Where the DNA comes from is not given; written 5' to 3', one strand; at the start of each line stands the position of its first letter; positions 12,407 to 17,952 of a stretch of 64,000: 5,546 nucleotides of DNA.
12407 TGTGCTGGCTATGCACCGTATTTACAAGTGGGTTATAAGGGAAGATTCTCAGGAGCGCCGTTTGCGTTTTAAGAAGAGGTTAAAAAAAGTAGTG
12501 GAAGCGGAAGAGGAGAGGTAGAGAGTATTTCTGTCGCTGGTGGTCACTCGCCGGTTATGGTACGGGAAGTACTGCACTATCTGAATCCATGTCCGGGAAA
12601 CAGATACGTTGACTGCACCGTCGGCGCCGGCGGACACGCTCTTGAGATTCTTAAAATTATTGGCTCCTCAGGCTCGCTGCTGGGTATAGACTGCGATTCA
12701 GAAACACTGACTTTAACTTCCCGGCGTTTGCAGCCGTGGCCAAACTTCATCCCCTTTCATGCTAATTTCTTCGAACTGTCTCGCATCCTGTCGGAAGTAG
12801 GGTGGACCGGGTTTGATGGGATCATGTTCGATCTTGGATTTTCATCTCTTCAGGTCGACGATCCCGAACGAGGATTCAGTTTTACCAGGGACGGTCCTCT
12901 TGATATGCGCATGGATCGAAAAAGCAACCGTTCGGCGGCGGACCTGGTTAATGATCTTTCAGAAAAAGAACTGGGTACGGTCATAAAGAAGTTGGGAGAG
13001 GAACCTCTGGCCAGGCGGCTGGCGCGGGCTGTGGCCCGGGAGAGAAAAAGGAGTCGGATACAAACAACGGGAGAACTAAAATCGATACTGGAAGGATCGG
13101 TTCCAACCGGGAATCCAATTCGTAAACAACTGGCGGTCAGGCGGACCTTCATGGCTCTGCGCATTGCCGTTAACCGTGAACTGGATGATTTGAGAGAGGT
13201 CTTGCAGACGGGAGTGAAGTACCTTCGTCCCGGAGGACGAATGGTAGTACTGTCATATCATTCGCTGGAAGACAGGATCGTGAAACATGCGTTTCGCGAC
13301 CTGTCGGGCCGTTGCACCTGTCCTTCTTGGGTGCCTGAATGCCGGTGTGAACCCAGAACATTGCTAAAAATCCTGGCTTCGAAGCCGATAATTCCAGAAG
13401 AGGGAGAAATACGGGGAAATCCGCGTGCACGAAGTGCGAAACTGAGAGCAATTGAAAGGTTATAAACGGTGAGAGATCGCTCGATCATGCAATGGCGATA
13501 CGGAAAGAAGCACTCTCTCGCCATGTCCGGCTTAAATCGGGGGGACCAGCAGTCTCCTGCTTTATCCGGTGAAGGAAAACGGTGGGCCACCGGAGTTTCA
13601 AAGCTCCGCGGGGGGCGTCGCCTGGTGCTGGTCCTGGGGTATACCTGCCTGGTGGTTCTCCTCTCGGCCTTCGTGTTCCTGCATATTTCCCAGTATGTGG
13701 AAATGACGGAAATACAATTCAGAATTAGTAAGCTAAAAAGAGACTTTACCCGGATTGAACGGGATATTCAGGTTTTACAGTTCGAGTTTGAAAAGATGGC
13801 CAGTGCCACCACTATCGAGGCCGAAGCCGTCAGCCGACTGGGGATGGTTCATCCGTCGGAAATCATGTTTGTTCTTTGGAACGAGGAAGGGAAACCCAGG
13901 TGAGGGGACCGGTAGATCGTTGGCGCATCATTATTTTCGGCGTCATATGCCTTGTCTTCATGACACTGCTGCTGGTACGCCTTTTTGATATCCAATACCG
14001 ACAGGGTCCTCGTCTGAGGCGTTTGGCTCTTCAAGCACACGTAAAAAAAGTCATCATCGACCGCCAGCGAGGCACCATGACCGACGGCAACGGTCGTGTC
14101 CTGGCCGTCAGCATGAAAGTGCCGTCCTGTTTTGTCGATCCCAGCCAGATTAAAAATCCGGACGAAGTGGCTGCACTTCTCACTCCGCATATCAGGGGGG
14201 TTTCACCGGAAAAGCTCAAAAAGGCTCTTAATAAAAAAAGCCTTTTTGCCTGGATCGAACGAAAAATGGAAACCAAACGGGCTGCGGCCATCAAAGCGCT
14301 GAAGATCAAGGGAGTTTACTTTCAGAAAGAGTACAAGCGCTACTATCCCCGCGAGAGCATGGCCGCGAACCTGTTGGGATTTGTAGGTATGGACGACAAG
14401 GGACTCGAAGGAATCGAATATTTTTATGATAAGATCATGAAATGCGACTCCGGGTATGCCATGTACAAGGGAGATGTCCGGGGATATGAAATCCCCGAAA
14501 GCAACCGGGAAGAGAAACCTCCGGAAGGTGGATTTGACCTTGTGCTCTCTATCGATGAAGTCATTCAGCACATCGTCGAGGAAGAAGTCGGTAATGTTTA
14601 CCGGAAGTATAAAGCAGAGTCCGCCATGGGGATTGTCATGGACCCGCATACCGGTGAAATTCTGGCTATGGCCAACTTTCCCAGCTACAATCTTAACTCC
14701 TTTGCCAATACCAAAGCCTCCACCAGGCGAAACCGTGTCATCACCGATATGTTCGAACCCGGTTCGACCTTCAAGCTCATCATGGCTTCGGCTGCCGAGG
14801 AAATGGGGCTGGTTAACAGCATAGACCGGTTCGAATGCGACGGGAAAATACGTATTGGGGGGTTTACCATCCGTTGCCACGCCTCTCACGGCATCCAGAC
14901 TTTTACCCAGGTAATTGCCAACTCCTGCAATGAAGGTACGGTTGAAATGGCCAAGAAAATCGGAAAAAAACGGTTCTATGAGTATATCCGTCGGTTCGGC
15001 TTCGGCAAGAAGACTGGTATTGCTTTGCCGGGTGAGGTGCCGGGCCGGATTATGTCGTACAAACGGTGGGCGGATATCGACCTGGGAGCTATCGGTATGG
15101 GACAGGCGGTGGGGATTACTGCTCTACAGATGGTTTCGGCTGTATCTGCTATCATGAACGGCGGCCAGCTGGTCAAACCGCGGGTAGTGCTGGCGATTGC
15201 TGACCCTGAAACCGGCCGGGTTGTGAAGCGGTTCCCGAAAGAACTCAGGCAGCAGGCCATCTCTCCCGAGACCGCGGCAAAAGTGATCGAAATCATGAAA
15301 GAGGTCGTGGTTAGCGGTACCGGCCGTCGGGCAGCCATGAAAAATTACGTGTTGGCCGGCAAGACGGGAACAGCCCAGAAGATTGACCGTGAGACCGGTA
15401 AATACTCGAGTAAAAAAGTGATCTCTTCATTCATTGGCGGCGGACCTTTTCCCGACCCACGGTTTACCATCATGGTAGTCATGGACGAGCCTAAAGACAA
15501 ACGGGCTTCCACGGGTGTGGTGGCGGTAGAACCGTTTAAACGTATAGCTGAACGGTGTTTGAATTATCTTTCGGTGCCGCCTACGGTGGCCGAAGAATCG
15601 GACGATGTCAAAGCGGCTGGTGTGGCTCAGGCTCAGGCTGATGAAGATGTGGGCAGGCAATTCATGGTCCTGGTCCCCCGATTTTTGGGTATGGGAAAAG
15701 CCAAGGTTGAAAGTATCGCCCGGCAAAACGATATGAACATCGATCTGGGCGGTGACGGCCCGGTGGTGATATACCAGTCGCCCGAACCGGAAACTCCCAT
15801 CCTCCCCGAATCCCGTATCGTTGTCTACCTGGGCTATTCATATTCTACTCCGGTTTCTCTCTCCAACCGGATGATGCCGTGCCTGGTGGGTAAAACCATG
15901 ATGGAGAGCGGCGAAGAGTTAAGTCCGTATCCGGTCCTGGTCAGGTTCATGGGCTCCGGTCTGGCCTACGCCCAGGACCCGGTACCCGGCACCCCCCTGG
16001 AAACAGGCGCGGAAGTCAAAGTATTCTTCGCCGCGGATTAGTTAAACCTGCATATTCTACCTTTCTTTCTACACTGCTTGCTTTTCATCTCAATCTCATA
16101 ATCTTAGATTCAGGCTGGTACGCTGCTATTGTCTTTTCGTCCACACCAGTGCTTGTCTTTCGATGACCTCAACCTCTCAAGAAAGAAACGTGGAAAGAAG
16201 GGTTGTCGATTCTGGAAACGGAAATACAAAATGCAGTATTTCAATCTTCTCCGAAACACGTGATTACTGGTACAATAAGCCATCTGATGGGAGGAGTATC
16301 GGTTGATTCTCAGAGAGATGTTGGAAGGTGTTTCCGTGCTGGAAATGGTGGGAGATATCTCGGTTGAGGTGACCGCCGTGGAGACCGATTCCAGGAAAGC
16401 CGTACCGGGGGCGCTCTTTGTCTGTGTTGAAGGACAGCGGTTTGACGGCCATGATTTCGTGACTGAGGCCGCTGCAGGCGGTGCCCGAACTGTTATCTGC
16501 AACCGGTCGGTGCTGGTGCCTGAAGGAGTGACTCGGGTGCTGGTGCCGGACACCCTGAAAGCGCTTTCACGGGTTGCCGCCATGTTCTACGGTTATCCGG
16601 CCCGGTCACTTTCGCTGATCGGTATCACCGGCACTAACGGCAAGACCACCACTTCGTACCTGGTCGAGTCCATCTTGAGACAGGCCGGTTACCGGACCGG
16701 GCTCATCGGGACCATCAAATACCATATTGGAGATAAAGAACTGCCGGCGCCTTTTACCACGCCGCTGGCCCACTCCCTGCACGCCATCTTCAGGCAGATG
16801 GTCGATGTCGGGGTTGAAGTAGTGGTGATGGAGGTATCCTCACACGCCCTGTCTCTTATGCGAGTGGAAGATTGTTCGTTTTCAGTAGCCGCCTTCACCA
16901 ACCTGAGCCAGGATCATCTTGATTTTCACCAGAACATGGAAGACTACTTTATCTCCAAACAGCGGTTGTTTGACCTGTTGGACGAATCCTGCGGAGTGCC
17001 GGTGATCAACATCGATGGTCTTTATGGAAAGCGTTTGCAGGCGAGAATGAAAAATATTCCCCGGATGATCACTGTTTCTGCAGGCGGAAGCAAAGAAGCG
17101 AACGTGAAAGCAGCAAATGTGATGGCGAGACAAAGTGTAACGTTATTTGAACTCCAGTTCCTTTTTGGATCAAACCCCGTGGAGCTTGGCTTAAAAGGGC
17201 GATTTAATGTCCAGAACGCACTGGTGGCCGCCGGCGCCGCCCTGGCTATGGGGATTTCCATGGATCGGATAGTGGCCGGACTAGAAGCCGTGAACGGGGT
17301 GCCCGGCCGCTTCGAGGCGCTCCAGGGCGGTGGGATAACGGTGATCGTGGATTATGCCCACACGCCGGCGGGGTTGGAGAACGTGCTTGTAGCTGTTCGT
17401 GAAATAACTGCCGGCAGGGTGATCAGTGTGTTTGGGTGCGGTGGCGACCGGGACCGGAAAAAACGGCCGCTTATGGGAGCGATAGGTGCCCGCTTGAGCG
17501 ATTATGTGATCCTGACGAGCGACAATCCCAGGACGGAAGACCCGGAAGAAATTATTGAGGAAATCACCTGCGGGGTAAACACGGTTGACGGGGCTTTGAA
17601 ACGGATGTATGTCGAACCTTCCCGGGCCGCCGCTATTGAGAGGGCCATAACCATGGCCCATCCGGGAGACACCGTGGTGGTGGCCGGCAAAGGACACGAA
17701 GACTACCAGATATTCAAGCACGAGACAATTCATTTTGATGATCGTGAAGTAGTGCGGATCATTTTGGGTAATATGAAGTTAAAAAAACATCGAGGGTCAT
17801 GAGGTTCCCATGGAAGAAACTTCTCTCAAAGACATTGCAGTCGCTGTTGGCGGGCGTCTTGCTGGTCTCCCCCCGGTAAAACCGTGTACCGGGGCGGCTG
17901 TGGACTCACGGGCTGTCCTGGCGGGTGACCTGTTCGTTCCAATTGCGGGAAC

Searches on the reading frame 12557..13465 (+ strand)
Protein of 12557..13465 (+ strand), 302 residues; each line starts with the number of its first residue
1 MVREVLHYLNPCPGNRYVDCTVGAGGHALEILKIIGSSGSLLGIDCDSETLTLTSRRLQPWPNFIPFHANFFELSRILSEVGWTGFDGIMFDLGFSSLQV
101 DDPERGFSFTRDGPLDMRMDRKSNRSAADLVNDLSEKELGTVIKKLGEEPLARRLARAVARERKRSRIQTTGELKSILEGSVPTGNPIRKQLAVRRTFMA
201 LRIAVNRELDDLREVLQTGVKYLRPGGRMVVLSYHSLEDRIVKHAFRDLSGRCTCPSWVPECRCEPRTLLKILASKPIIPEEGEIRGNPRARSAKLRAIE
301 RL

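Call 73: search_protein_families(library=pfam, proteins=[window:12557-13465:+], max_evalue=0.01)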
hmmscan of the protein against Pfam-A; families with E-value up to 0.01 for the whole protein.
window:12557-13465:+ (302 aa): 2 families
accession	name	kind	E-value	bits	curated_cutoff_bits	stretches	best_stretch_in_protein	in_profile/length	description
PF01795.25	Methyltransf_5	-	5.6e-96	322.1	27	1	1-301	8-308/309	MraW methylase family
PF01209.24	Ubie_methyltran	-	3.3e-05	23.8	20.1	0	9-59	43-93/233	ubiE/COQ5 methyltransferase family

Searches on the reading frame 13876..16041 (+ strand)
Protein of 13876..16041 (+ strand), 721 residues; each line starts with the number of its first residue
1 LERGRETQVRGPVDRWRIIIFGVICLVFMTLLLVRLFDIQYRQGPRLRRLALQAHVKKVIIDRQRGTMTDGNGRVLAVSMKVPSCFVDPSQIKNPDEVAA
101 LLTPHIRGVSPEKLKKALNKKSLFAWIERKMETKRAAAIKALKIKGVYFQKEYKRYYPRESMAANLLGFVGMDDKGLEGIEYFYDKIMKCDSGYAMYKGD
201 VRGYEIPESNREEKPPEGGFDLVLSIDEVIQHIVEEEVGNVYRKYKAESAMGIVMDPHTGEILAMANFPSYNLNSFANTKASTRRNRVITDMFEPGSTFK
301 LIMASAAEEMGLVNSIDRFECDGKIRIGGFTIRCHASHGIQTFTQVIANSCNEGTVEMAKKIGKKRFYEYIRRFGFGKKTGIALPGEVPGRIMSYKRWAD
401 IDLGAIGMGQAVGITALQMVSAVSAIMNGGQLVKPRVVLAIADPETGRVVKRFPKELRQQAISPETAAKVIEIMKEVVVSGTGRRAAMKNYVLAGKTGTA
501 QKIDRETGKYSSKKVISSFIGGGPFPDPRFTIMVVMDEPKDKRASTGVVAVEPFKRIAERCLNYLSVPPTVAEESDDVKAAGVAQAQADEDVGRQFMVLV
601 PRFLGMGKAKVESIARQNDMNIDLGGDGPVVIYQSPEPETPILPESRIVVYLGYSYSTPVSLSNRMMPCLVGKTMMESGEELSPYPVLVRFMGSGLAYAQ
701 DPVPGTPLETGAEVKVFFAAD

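Call 18: search_protein_families(library=pfam, proteins=[window:13876-16041:+], max_evalue=0.001)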
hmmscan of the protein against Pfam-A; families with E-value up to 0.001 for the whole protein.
window:13876-16041:+ (721 aa): 3 families
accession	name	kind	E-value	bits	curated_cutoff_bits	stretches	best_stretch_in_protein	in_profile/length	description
PF00905.27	Transpeptidase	-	1.2e-73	248.4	22.1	1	253-558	4-298/299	Penicillin binding protein transpeptidase domain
PF03717.20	PBP_dimer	-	3.8e-15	57.2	24.4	1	64-208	5-178/180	Penicillin-binding Protein dimerisation domain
PF03793.24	PASTA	-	3.7e-09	36.9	23.2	1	598-653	1-63/64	PASTA domain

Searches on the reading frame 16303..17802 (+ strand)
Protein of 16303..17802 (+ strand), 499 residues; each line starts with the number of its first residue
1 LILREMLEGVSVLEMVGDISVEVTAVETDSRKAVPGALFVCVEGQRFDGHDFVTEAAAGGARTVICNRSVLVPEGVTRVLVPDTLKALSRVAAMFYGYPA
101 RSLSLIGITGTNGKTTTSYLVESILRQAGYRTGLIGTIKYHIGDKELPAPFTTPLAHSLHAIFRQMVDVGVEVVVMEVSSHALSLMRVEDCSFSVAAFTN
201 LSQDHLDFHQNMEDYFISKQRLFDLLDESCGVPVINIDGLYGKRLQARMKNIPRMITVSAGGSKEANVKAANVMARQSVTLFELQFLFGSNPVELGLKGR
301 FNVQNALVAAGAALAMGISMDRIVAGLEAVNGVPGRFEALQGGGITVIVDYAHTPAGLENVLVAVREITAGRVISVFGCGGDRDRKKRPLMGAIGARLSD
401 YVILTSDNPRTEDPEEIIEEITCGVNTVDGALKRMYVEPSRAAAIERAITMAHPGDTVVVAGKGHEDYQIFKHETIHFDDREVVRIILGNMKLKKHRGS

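Call 18: search_protein_families(library=pfam, proteins=[window:16303-17802:+], max_evalue=0.001)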
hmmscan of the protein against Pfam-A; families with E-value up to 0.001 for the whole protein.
window:16303-17802:+ (499 aa): 4 families
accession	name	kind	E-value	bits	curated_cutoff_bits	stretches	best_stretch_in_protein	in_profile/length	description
PF08245.18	Mur_ligase_M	-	6.8e-49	167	24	1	108-313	1-200/200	Mur ligase middle domain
PF02875.26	Mur_ligase_C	-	1.2e-36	126.8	28.4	1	335-464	1-127/127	Mur ligase, glutamate ligase domain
PF01225.30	Mur_ligase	-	4.1e-10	40.3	21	1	23-96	2-95/95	Mur ligase family, catalytic domain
PF00107.32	ADH_zinc_N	-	0.00011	22.6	31.8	0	410-490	43-116/129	Zinc-binding dehydrogenase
